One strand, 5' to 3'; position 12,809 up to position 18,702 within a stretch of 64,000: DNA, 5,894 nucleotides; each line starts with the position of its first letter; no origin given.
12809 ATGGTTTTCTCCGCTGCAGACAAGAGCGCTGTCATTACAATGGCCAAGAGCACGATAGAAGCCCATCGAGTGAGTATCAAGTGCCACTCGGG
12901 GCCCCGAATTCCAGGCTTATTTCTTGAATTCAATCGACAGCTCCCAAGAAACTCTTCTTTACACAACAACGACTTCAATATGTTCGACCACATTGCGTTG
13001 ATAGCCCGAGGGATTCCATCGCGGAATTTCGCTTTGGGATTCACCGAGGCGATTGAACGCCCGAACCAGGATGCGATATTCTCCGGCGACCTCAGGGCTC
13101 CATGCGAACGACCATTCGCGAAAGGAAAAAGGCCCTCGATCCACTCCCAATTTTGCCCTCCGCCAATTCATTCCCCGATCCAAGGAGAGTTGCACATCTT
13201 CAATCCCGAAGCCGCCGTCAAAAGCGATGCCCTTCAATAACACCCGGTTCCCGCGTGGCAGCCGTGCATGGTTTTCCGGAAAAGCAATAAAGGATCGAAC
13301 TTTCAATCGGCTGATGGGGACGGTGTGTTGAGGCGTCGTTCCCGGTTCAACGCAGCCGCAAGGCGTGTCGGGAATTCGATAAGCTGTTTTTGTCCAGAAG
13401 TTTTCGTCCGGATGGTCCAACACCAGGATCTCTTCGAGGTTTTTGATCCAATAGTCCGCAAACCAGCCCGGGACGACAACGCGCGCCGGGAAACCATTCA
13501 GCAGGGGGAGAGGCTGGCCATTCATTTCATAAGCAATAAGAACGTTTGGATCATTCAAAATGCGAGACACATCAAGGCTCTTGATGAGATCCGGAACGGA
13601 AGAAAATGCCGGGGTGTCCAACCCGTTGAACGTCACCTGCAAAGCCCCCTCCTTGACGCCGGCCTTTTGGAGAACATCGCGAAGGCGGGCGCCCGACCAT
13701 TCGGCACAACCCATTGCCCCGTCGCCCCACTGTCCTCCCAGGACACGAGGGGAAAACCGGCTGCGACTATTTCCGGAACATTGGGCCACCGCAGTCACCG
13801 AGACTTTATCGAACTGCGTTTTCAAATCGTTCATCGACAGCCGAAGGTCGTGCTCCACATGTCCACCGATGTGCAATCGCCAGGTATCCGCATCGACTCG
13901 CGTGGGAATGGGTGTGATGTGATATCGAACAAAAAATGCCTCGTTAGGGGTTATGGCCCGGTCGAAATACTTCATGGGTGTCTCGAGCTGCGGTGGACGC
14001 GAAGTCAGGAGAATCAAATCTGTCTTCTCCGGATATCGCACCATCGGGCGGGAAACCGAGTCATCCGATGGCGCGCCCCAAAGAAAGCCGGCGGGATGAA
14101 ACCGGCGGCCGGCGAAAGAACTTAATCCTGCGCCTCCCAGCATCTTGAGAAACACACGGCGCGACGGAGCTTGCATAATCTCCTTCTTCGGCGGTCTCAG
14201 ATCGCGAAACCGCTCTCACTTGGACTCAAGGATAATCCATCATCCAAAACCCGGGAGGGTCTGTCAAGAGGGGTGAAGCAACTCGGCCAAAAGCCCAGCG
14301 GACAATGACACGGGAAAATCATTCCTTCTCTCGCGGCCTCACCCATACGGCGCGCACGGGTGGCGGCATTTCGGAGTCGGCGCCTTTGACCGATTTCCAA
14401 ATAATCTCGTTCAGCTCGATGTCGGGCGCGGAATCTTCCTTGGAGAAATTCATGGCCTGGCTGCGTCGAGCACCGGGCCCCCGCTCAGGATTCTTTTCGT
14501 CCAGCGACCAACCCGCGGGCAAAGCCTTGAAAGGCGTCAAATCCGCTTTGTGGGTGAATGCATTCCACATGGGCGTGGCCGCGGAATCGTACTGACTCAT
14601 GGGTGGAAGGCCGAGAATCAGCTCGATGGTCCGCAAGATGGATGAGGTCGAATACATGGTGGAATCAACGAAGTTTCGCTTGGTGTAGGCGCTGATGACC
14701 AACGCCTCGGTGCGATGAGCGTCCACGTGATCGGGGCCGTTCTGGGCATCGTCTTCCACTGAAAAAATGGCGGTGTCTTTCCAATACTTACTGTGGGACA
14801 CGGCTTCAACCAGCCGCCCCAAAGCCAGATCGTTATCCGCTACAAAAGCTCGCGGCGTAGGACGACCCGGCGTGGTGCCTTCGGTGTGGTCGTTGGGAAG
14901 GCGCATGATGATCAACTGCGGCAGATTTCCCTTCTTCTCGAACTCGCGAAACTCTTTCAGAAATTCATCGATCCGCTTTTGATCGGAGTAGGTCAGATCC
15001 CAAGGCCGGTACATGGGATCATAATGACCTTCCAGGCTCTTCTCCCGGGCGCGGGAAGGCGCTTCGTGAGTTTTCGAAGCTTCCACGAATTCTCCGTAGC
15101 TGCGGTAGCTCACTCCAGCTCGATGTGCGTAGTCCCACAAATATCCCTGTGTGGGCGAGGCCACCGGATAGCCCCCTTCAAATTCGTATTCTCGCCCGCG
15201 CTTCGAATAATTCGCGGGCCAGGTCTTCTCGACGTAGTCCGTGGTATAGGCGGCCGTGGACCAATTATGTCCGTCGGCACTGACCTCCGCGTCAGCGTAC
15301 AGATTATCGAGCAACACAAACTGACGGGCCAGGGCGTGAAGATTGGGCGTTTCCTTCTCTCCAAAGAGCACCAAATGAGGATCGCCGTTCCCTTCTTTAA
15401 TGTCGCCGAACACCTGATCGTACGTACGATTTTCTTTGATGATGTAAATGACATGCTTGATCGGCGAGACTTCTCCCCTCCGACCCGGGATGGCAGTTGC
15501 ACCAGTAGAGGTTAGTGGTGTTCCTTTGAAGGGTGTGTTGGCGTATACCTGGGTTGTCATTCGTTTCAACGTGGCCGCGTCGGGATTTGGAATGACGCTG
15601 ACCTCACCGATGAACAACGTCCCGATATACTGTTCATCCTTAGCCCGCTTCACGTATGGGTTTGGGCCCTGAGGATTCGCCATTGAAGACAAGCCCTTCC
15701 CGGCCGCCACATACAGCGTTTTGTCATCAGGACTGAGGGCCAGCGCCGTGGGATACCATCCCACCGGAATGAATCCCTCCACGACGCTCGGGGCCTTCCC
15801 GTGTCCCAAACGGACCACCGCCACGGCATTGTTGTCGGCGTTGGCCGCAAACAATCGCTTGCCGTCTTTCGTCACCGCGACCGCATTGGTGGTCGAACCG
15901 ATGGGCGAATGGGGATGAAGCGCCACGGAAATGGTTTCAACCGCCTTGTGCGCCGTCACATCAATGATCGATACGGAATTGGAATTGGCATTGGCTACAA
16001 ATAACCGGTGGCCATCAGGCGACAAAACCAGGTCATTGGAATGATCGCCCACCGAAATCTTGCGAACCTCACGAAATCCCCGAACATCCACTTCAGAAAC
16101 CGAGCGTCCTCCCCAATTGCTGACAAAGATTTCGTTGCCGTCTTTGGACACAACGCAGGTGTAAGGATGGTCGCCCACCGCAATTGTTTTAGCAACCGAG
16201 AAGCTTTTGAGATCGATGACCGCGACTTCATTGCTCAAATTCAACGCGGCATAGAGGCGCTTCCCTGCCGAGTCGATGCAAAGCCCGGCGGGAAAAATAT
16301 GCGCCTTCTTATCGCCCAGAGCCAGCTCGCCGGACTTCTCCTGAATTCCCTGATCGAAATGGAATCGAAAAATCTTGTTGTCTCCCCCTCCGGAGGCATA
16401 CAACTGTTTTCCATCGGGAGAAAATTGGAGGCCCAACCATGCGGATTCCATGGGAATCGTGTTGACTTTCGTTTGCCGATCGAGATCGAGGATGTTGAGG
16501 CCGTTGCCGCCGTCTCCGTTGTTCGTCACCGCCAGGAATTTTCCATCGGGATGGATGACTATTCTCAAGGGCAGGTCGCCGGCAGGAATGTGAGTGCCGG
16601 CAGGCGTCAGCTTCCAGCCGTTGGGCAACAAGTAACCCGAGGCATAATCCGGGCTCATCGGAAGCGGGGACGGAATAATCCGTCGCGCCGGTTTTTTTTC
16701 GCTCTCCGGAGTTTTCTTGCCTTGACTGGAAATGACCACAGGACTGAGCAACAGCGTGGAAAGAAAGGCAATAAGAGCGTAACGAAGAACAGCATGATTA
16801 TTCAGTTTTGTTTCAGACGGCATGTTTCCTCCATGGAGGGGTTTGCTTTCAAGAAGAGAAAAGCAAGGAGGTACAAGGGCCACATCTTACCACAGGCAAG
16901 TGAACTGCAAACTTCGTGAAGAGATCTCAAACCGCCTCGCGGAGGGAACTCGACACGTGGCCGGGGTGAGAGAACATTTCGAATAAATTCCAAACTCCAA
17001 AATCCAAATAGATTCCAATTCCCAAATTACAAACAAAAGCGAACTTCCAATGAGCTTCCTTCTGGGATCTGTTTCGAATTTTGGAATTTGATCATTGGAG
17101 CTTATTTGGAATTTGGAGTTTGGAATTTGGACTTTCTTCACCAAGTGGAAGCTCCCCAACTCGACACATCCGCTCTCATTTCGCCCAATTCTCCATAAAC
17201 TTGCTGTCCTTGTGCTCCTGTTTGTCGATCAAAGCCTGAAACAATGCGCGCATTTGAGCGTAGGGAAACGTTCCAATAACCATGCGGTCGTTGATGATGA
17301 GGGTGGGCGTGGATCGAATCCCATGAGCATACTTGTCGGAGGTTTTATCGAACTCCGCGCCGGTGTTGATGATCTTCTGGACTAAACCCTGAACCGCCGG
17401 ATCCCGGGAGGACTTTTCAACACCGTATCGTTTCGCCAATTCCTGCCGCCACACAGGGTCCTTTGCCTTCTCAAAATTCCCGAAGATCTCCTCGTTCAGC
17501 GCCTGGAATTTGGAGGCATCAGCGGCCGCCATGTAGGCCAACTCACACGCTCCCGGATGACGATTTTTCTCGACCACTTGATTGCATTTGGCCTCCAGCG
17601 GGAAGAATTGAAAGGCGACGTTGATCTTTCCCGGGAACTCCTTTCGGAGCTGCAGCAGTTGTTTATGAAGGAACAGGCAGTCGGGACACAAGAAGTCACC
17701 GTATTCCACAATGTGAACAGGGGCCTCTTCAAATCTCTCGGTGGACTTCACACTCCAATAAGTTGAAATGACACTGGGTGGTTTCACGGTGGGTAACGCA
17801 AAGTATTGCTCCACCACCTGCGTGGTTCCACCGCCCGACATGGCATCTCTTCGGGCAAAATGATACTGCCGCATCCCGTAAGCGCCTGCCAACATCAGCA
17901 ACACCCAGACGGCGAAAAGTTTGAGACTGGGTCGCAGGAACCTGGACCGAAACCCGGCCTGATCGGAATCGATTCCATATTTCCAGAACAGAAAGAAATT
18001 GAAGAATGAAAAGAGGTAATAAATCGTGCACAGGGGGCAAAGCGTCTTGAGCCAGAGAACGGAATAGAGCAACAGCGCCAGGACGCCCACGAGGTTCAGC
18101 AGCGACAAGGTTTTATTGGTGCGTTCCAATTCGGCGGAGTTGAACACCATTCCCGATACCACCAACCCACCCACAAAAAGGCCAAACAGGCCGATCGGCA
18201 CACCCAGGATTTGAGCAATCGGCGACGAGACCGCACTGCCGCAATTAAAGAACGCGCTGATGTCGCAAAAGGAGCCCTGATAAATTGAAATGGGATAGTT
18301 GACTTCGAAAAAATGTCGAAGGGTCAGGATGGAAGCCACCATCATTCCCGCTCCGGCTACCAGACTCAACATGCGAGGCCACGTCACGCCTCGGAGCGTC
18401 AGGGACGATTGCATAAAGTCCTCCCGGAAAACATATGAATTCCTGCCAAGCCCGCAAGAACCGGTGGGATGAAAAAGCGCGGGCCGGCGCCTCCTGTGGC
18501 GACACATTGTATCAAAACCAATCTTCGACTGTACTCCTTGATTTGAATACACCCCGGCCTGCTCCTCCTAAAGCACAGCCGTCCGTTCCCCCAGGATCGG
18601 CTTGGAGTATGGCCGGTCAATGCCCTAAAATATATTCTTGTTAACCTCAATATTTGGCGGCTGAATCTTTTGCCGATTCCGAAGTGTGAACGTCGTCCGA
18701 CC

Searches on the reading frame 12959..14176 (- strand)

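Call 31: search_protein_families(library=pfam, max_evalue=0.0001, proteins=[window:12959-14176:-])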
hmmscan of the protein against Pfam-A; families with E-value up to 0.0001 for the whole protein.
window:12959-14176:- (405 aa): 2 families
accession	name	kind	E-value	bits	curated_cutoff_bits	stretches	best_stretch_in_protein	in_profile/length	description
PF00174.25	Oxidored_molyb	-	2e-52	177.7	24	1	89-261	3-169/169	Oxidoreductase molybdopterin binding domain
PF03404.22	Mo-co_dimer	-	1.1e-07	32.4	22.7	1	288-396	4-129/138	Mo-co oxidoreductase dimerisation domain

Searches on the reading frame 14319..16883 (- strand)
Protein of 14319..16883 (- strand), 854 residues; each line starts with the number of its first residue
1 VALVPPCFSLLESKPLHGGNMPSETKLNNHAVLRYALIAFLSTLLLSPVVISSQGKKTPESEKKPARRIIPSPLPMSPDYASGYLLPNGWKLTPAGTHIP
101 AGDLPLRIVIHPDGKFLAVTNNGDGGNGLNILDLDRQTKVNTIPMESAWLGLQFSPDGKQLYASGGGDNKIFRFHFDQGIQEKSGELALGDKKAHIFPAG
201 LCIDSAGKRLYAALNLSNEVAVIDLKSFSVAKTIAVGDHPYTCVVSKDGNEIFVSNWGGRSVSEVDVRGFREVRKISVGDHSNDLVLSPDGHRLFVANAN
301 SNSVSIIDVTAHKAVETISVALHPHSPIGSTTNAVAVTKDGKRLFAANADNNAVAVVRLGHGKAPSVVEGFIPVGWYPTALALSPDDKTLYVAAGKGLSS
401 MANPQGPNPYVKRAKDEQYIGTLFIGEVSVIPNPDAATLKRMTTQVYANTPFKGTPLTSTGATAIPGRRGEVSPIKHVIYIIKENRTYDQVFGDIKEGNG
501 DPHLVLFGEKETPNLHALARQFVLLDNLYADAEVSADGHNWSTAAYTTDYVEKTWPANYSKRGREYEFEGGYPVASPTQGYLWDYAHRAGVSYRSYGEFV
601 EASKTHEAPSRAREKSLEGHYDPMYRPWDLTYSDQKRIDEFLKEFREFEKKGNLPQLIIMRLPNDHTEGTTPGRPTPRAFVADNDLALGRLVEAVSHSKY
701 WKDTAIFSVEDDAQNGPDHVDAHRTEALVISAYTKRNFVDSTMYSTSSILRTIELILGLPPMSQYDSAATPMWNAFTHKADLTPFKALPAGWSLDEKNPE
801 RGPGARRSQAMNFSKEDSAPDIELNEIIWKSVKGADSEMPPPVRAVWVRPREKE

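Call 31: search_protein_families(library=pfam, max_evalue=0.0001, proteins=[window:14319-16883:-])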
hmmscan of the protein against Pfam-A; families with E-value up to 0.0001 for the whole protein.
window:14319-16883:- (854 aa): 8 families
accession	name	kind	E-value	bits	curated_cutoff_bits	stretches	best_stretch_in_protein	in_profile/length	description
PF10282.15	Lactonase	-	9.1e-17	61.7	21.7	1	153-311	149-322/344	Lactonase, 7-bladed beta-propeller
PF04185.19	Phosphoesterase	-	5.5e-15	55.8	23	1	506-760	101-356/356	Phosphoesterase family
PF25174.1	Beta-prop_THOC3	-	1.4e-13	50.9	305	1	151-390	7-228/272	THOC3 beta-propeller domain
PF08450.18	SGL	-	3.6e-11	43.6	26.3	1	109-254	92-242/246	SMP-30/Gluconolactonase/LRE-like region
PF21783.3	YNCE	-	9.4e-10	38.8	27.1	0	251-326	41-116/339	YNCE-like beta-propeller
PF23414.1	Beta-prop_EML_2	-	1.4e-05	25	90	0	212-319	14-118/266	Echinoderm microtubule-associated protein second beta-propeller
PF24814.1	WD40_Prp19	-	5.9e-05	22.7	320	0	109-172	142-202/281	Prp19 WD40 domain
PF00400.38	WD40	-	9e-05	23.3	27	0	151-171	16-35/39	WD domain, G-beta repeat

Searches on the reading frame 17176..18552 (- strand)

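Call 31: search_protein_families(library=pfam, max_evalue=0.0001, proteins=[window:17176-18552:-])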
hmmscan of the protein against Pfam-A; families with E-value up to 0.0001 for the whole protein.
window:17176-18552:- (458 aa): 3 families
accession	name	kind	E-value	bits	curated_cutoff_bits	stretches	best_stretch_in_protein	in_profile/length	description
PF07884.19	VKOR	-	9.7e-14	52.1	27.5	1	62-189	3-133/134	Vitamin K epoxide reductase family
PF13462.12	Thioredoxin_4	-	1.9e-11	44.9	23.2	1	275-437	11-162/165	Thioredoxin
PF01323.26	DSBA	-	6.6e-07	29.7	25.6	1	281-436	2-188/191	DSBA-like thioredoxin domain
